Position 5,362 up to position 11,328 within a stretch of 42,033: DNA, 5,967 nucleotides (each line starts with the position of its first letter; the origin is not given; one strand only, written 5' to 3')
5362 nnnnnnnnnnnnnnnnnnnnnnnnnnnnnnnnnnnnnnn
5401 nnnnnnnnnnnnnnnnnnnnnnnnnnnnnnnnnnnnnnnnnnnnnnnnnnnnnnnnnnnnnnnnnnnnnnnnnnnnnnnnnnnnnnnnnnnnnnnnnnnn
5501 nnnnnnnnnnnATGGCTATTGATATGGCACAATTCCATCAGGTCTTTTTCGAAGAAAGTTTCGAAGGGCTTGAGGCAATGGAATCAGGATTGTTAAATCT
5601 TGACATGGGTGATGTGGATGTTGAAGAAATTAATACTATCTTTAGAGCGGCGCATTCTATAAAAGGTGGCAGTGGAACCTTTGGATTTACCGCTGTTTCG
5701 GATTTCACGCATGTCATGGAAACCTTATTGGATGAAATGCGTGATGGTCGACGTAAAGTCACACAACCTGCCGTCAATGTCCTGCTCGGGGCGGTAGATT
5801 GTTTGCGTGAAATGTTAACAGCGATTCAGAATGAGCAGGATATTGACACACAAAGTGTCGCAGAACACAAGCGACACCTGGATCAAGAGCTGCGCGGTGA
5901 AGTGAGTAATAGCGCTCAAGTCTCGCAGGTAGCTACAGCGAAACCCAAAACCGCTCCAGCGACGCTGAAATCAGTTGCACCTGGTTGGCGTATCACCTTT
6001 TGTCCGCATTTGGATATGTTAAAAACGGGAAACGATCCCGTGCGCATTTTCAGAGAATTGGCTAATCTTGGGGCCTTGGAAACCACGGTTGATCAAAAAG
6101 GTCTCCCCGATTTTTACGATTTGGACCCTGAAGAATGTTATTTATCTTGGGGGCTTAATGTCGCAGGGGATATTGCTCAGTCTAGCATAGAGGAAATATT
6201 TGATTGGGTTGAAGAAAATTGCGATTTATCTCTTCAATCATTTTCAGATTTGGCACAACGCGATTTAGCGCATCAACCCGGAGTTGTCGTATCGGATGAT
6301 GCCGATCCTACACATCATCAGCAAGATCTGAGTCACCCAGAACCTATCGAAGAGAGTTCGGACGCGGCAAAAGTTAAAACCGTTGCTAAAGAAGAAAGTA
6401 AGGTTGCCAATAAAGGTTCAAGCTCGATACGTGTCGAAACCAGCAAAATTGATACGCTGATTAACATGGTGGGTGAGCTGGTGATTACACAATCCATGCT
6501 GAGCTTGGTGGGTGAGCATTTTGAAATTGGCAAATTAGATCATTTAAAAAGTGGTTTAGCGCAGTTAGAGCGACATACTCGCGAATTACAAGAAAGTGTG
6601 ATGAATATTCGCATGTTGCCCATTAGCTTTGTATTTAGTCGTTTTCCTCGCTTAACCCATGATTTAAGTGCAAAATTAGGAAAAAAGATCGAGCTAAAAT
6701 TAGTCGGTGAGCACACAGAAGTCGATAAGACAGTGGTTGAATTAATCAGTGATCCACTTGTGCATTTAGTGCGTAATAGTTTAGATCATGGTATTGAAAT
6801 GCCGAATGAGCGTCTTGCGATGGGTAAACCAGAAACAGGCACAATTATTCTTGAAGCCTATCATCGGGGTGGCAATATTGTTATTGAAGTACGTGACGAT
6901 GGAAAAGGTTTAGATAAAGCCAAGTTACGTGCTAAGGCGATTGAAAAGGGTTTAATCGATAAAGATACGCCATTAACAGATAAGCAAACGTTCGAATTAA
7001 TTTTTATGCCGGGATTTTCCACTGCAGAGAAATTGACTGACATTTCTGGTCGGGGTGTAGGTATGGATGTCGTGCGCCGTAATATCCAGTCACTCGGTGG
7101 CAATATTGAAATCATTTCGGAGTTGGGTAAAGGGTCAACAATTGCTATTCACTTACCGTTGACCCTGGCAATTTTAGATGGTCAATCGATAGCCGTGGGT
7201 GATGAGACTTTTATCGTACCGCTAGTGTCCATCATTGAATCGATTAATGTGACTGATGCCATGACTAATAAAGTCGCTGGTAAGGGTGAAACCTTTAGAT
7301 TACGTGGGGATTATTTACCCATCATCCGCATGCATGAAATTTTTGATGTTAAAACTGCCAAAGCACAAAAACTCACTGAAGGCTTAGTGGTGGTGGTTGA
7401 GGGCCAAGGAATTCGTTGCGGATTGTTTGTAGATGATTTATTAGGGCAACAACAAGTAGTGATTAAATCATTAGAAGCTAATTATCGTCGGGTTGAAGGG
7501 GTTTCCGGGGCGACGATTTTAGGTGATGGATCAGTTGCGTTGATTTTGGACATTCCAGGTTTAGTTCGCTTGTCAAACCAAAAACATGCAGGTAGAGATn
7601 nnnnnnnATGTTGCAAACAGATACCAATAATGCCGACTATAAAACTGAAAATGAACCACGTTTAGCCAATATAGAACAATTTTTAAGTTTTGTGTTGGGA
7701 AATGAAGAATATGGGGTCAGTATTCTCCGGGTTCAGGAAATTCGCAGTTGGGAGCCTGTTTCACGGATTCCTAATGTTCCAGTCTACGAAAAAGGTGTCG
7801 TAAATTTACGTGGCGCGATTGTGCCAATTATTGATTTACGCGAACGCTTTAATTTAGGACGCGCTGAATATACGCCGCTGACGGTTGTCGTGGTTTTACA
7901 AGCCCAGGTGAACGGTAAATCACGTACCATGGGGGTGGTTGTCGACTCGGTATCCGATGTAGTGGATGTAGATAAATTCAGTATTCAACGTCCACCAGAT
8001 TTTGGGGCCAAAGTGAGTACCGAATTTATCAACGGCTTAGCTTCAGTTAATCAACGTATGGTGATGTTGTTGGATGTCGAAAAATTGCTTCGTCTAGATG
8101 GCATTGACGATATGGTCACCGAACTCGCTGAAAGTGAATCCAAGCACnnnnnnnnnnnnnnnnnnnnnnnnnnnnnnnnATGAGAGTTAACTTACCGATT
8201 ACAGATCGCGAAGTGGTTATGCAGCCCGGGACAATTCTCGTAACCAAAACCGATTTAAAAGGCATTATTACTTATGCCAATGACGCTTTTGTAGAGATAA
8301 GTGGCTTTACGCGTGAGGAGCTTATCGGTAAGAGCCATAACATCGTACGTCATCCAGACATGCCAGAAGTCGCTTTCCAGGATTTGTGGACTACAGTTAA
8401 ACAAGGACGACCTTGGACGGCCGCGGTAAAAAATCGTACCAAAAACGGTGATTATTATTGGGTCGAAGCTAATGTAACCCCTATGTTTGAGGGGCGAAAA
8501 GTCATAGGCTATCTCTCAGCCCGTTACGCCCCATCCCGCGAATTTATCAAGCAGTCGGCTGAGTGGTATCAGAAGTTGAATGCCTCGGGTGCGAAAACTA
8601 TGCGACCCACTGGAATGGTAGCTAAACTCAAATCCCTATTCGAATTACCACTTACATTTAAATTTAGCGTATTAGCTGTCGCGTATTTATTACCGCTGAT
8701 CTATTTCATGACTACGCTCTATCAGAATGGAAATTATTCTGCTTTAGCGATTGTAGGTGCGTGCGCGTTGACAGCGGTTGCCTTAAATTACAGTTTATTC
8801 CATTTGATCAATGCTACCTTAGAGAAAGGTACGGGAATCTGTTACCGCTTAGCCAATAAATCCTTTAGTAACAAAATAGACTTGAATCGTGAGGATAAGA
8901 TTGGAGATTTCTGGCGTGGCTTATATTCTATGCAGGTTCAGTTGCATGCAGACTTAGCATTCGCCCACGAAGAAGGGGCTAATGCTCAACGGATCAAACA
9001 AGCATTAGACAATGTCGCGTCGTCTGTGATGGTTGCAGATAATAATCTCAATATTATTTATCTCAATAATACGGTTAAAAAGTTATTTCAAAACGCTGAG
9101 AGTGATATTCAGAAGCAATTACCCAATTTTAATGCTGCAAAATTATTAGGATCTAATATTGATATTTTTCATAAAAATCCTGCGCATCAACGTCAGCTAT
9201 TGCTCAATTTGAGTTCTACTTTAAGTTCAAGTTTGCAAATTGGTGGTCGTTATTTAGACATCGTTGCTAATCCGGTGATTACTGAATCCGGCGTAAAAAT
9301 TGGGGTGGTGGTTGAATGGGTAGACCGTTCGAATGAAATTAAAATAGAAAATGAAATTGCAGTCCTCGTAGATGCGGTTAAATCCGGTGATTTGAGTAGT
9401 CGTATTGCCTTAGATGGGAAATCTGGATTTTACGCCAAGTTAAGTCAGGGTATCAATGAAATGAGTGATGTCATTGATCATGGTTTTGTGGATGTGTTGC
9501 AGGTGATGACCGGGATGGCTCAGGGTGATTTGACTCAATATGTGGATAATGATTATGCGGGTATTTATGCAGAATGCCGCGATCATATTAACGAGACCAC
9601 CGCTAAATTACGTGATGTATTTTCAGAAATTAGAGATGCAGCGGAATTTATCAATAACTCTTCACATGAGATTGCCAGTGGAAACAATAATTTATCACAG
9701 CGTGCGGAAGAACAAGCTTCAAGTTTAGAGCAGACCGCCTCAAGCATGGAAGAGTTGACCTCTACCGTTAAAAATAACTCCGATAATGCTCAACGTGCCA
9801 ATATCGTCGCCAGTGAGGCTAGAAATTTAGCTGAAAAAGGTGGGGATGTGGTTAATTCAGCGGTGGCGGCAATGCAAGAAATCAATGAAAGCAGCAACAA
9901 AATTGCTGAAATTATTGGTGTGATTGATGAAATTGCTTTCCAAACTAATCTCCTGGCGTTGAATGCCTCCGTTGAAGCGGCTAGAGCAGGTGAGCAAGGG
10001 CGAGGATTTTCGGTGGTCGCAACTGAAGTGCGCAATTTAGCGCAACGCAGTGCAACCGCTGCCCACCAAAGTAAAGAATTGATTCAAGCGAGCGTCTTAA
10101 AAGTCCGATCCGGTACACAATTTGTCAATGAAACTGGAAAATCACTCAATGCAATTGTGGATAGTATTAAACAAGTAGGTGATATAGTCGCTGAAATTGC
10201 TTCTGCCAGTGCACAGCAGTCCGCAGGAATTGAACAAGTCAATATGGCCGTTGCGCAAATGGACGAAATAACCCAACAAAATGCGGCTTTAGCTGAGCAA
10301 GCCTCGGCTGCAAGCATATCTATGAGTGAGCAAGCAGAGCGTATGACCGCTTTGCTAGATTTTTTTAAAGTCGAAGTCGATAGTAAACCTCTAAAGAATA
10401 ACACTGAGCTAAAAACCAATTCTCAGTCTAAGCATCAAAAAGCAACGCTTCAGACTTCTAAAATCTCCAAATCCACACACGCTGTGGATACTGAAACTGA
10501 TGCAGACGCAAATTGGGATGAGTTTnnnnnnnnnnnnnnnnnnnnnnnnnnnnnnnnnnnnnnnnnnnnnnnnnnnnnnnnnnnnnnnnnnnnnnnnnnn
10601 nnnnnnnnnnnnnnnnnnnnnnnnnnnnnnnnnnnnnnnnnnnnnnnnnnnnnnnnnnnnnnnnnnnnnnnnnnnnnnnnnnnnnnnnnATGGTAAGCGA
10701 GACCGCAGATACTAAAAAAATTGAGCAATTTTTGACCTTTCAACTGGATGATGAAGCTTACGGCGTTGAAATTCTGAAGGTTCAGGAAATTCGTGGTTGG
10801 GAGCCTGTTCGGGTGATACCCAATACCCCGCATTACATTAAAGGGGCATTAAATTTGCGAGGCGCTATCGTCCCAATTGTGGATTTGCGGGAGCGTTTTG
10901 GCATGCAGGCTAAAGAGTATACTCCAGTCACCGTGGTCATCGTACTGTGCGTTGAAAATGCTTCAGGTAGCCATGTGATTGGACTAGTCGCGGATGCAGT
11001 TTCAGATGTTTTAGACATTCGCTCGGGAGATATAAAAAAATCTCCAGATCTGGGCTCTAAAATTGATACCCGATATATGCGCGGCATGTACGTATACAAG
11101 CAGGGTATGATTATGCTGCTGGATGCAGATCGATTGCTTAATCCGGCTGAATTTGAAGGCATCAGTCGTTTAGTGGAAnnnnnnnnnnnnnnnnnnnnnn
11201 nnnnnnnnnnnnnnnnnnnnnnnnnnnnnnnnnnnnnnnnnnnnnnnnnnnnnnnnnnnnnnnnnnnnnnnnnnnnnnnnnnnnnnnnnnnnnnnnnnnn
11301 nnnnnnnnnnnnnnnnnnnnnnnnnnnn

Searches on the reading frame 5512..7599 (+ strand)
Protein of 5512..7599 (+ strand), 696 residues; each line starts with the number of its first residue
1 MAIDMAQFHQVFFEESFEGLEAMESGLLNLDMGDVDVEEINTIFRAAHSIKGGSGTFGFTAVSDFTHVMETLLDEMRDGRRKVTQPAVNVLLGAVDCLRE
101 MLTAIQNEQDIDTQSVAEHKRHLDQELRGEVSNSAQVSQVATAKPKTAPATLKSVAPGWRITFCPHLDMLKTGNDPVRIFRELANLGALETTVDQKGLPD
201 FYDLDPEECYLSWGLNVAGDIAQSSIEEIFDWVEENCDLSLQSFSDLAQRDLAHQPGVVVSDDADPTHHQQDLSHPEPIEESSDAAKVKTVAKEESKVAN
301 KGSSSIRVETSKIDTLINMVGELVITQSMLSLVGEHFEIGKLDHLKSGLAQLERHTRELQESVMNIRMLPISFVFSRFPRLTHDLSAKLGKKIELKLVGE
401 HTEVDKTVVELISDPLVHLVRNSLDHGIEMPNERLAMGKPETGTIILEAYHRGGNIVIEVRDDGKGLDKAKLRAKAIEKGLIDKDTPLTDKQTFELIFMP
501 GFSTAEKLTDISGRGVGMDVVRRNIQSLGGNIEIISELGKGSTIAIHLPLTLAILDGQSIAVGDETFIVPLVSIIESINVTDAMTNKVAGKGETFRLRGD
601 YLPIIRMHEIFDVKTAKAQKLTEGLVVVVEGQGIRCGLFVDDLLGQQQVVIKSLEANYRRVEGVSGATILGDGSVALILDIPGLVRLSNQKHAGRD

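Call 5: search_protein_families(library=pfam, proteins=[window:5512-7599:+], max_evalue=0.001)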
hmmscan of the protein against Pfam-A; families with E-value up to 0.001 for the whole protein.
window:5512-7599:+ (696 aa): 4 families
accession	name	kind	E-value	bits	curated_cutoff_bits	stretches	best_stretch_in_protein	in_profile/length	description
PF01584.24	CheW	-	2.4e-26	92.4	23.5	1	560-686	5-135/138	CheW-like domain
PF02895.20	H-kinase_dim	-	1.4e-20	74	23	1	303-366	1-68/68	Signal transducing histidine kinase, homodimeric domain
PF02518.31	HATPase_c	-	2.5e-18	67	26.4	1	414-551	4-110/111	Histidine kinase-, DNA gyrase B-, and HSP90-like ATPase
PF01627.28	Hpt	-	3.6e-18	66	24.6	1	8-107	2-83/84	Hpt domain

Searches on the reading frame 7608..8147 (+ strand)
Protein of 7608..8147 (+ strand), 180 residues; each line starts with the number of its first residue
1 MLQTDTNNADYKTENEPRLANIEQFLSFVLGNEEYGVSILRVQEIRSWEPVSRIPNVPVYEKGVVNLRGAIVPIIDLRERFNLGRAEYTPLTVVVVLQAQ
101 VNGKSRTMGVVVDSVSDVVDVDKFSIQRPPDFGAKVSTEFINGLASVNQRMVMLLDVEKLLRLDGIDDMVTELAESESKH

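Call 5: search_protein_families(library=pfam, proteins=[window:7608-8147:+], max_evalue=0.001)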
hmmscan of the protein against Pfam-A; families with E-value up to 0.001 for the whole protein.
window:7608-8147:+ (180 aa): 1 family
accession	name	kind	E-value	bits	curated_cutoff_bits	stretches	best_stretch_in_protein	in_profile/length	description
PF01584.24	CheW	-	1.7e-36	125.3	23.5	1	24-162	1-135/138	CheW-like domain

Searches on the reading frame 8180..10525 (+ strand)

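Call 5: search_protein_families(library=pfam, proteins=[window:8180-10525:+], max_evalue=0.001)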
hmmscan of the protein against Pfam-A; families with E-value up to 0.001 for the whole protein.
window:8180-10525:+ (782 aa): 7 families
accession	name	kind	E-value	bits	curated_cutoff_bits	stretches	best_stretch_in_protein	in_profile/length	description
PF00015.26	MCPsignal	-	1e-52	178.9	34.6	1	543-698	3-172/172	Methyl-accepting chemotaxis protein (MCP) signalling domain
PF00989.32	PAS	-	3.7e-18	66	22.6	1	24-111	17-106/113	PAS fold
PF08447.18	PAS_3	-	8e-18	64.9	25.6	1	31-105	2-79/89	PAS fold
PF13426.13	PAS_9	-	4e-17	62.8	27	1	21-110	6-93/103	PAS domain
PF13188.13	PAS_8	-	6e-11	42.3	21.8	1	270-322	1-55/65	PAS domain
PF08448.16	PAS_4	-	3.2e-10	40.7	23.1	1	22-112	11-99/110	PAS fold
PF18947.5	HAMP_2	-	9.1e-08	32.4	24.3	1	415-474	3-62/67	HAMP domain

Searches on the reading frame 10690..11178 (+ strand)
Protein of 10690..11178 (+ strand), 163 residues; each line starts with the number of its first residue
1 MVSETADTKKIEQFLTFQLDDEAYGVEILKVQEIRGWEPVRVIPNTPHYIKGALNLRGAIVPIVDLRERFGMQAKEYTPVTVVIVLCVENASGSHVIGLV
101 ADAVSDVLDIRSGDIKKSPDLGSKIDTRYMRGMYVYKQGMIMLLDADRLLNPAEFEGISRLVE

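Call 5: search_protein_families(library=pfam, proteins=[window:10690-11178:+], max_evalue=0.001)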
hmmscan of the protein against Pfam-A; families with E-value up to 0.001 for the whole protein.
window:10690-11178:+ (163 aa): 1 family
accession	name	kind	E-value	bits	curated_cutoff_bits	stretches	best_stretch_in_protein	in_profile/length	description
PF01584.24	CheW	-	2.5e-34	118.3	23.5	1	13-151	1-135/138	CheW-like domain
